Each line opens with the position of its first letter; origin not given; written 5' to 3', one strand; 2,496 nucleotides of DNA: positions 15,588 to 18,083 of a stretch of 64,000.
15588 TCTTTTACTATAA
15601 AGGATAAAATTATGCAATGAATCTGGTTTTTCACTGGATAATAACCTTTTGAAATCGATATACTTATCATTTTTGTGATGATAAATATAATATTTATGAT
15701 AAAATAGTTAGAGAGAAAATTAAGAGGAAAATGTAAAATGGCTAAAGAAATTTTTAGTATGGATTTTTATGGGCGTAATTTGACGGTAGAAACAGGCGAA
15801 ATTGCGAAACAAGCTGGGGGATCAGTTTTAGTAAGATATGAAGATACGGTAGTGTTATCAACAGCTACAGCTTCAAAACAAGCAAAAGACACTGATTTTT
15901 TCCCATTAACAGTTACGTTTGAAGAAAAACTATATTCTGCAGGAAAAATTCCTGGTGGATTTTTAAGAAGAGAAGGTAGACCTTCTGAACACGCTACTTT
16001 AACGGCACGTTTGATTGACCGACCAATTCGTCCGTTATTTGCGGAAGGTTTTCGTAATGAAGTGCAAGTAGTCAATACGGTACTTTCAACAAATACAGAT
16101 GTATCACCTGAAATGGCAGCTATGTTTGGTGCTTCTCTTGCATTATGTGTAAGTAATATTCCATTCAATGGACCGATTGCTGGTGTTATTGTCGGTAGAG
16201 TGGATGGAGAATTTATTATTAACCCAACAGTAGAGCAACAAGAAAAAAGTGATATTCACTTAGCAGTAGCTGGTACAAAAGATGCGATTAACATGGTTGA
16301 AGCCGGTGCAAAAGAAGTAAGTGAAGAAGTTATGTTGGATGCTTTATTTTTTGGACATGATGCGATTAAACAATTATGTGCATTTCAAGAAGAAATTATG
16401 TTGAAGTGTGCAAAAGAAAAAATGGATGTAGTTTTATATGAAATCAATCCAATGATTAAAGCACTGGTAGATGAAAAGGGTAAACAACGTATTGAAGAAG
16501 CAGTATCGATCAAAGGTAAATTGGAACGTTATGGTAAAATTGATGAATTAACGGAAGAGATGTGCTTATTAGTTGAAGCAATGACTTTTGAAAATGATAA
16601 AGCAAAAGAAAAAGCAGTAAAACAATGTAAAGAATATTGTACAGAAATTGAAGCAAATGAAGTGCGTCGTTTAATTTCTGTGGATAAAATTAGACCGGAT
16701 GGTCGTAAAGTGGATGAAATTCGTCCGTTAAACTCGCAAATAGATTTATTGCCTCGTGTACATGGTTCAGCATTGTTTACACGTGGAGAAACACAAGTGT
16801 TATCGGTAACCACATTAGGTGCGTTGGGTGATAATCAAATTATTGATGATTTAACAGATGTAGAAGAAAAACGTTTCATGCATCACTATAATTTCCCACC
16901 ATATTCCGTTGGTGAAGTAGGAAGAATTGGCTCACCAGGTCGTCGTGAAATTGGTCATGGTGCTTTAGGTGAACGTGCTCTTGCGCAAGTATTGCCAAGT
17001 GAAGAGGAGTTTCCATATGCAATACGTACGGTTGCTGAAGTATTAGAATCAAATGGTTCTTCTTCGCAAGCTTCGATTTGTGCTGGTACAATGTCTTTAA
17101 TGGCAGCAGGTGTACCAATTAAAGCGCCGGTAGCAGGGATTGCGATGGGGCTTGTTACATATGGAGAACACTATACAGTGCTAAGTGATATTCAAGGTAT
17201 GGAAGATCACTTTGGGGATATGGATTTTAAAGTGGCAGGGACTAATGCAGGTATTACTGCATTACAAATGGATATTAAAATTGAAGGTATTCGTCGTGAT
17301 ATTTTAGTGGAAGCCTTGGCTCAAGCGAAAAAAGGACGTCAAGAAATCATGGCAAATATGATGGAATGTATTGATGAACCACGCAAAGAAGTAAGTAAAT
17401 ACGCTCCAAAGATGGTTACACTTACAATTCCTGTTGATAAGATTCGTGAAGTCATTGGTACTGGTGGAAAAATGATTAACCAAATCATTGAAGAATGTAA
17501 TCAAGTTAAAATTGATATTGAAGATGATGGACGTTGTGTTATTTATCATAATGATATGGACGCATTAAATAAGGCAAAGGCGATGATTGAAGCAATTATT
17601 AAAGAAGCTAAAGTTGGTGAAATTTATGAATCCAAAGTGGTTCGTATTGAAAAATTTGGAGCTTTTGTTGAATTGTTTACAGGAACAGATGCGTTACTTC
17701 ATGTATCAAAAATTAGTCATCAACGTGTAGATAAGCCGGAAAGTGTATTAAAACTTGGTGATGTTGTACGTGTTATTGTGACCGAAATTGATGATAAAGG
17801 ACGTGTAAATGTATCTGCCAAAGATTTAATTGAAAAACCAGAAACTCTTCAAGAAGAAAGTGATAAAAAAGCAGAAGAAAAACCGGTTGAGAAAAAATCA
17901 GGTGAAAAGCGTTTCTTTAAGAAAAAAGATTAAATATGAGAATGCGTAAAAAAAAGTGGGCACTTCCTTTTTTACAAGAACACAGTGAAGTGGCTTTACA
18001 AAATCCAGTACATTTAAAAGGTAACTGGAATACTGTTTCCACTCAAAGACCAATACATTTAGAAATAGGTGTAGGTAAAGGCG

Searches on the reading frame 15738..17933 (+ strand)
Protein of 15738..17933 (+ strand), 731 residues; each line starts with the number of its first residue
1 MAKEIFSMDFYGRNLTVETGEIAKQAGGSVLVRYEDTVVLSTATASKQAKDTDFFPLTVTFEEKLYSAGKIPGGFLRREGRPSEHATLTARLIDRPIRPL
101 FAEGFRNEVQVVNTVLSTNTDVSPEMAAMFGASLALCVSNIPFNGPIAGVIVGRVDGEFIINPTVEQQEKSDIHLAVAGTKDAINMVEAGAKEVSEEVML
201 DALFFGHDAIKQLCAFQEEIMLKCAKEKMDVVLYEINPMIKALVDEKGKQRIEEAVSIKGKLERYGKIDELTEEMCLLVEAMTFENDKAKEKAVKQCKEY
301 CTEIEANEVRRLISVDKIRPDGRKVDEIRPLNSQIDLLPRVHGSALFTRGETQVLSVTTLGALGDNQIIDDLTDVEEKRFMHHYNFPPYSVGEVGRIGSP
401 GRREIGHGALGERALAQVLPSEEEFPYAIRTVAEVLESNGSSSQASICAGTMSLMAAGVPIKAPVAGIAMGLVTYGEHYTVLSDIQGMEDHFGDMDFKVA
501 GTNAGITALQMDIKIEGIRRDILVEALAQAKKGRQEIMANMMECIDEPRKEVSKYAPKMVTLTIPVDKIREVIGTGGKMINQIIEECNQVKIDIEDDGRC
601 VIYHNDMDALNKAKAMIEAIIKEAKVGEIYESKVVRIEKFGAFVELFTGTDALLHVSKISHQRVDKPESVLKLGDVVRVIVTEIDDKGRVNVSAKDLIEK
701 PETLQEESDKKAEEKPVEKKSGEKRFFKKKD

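Call 4: search_protein_families(library=pfam, proteins=[window:15738-17933:+])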
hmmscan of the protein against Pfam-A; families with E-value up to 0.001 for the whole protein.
window:15738-17933:+ (731 aa): 6 families
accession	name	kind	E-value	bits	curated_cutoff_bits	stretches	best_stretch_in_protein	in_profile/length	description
PF01138.27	RNase_PH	-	6.1e-57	192.1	25.5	2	13-142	3-130/130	3' exoribonuclease family, domain 1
PF03725.20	RNase_PH_C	-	9.1e-22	77.2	20.8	2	145-209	1-67/67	3' exoribonuclease family, domain 2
PF00575.29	S1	-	7e-16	58.8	22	1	624-694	2-73/74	S1 RNA binding domain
PF00013.35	KH_1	-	1e-10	41.6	21.5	1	560-618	2-65/66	KH domain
PF03726.19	PNPase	-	3.4e-10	40.7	24.6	1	242-324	4-81/81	Polyribonucleotide nucleotidyltransferase, RNA binding domain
PF24685.1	OB_RRP5_4th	-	0.0003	21.2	31.5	1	624-682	6-69/92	RRP5 OB-fold domain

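Call 7: find_encoding_contigs(protein=window:15738-17933:+, flank=10000, max_places=10)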
Protein window:15738-17933:+ (731 aa): 4 contigs read that carry it; 4 places shown.
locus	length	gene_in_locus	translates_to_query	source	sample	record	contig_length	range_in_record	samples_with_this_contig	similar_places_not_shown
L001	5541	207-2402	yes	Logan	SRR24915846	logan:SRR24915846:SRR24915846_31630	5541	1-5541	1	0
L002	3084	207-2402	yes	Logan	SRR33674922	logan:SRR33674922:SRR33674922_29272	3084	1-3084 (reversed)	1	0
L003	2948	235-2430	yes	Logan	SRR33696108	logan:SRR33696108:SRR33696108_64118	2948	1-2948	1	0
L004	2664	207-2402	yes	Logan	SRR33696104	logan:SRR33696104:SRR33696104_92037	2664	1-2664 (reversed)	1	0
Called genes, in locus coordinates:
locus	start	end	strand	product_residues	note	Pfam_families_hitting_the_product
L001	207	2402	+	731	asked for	PF01138:RNase_PH, PF03725:RNase_PH_C, PF03726:PNPase, PF01138:RNase_PH, PF00013:KH_1, PF00575:S1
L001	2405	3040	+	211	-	PF02390:Methyltransf_4, PF13847:Methyltransf_31 (weak)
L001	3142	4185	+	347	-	PF01297:ZnuA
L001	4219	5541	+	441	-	?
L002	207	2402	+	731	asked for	PF01138:RNase_PH, PF03725:RNase_PH_C, PF03726:PNPase, PF01138:RNase_PH, PF00013:KH_1, PF00575:S1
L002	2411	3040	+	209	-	PF02390:Methyltransf_4, PF13847:Methyltransf_31 (weak)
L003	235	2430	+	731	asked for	PF01138:RNase_PH, PF03725:RNase_PH_C, PF03726:PNPase, PF01138:RNase_PH, PF00013:KH_1, PF00575:S1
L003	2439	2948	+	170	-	?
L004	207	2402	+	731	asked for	PF01138:RNase_PH, PF03725:RNase_PH_C, PF03726:PNPase, PF01138:RNase_PH, PF00013:KH_1, PF00575:S1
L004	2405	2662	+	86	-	?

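Call 8: find_related_loci(query=window:15738-17933:+, collection=genome_contigs, flank=10000)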
Query window:15738-17933:+ (731 aa) in genome_contigs; peptide patterns used: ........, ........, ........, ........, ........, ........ (x = any residue, [..] = any of these).
600 stretches matched a pattern (row limit reached: there are more); 590 encode a relative of the query (tblastn E <= 1e-3); the best 80 are kept; 80 distinct loci.
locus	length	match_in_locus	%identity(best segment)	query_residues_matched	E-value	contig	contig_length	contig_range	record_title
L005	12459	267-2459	98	1-731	0e+0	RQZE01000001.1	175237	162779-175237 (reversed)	Erysipelotrichaceae bacterium OH741_COT-311 scaffold_0, whole genome shotgun sequence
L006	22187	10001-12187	80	1-731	0e+0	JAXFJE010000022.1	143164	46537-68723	MAG: Erysipelotrichaceae bacterium isolate SUG2319 k141_14635, whole genome shotgun sequence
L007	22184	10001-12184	78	3-730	0e+0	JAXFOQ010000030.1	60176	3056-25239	MAG: Erysipelotrichaceae bacterium isolate SUG2322 k141_3414384, whole genome shotgun sequence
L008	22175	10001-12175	73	1-731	0e+0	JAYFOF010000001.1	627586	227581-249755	MAG: Erysipelotrichaceae bacterium isolate 5C_77 c_5C_000000177654, whole genome shotgun sequence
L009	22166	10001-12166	74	1-721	0e+0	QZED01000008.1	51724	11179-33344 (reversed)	Bacterium c-19 strain c-19 Scaffold8_1, whole genome shotgun sequence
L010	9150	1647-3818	73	1-726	0e+0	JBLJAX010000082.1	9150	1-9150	MAG: Erysipelotrichaceae bacterium isolate FCR3224_Bin.22_lim Bin.22.NODE_1627_length_9150_cov_4.149753, whole genome sh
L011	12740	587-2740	73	1-715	0e+0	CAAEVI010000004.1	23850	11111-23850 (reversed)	MAG TPA_asm: Erysipelotrichaceae bacterium, isolate HGM09884, WGS project CAAEVI010000000 data, contig: ERS608587_67_k95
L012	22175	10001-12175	71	1-730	0e+0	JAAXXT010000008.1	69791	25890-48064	MAG: Erysipelotrichaceae bacterium isolate W9_Combined_metabat2_129 W9_Combined_metabat2_129_NODE_212, whole genome shot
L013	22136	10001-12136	72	1-712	0e+0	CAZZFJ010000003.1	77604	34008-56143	MAG TPA_asm: uncultured Erysipelothrix sp. isolate SRP294416_co2_540 genome assembly, contig: NODE_76_length_77604_cov_1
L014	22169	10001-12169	71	1-725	0e+0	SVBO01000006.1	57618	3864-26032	MAG: Erysipelotrichaceae bacterium isolate SIG230 NODE_12878_length_57618_cov_1.439217, whole genome shotgun sequence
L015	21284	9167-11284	73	1-703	0e+0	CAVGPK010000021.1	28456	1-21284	bacterium isolate H07670-L1_cleanbin_000020 genome assembly, contig: Spades_H07670-L1_contig_709, whole genome shotgun s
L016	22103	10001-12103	73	1-698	0e+0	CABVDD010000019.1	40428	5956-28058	MAG TPA_asm: uncultured Faecalicoccus sp. isolate MGYG-HGUT-04610 genome assembly, contig: GUT_GENOME284871_19, whole ge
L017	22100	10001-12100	73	1-698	0e+0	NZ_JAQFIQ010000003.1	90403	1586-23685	Breznakia sp. PF5-3 Ga0505214_03, whole genome shotgun sequence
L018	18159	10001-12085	72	3-698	0e+0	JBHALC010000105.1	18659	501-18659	MAG: Erysipelotrichaceae bacterium isolate D-38_MAG_40 D-38__132866, whole genome shotgun sequence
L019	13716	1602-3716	70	1-700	0e+0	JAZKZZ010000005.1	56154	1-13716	MAG: Bacilli bacterium isolate T1900045082_TC20190076.MAGScoT_cleanbin_000019 SGB_4666_k141_1649766, whole genome shotgu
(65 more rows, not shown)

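Call 28: search_protein_families(library=ncbifam, proteins=[L006:8384-8797:+, L006:9098-9442:-], max_evalue=0.01)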
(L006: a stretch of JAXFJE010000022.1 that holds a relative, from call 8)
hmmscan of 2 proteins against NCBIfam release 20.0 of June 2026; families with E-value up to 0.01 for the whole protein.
L006:8384-8797:+ (137 aa): 3 families
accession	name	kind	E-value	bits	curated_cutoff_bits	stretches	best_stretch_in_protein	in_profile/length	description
TIGR00320.1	dfx_rbo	equivalog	1.7e-34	118.7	146.9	1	12-135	1-124/125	desulfoferrodoxin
TIGR00332.1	neela_ferrous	domain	1.6e-15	57.4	61.9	1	52-135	2-100/107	desulfoferrodoxin ferrous iron-binding domain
TIGR00319.1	desulf_FeS4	domain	0.00037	20.1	36.05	1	12-45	1-34/34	desulfoferrodoxin FeS4 iron-binding domain-containing protein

L006:9098-9442:- (114 aa): 2 families
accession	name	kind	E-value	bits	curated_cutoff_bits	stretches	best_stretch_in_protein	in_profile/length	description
NF033550.5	transpos_ISL3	equivalog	2.6e-13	49.8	180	1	22-99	149-225/370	ISL3 family transposase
NF049917.1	ISAon1_downstr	equivalog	0.00042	19.6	250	1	45-96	103-154/327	ISAon1 family transposase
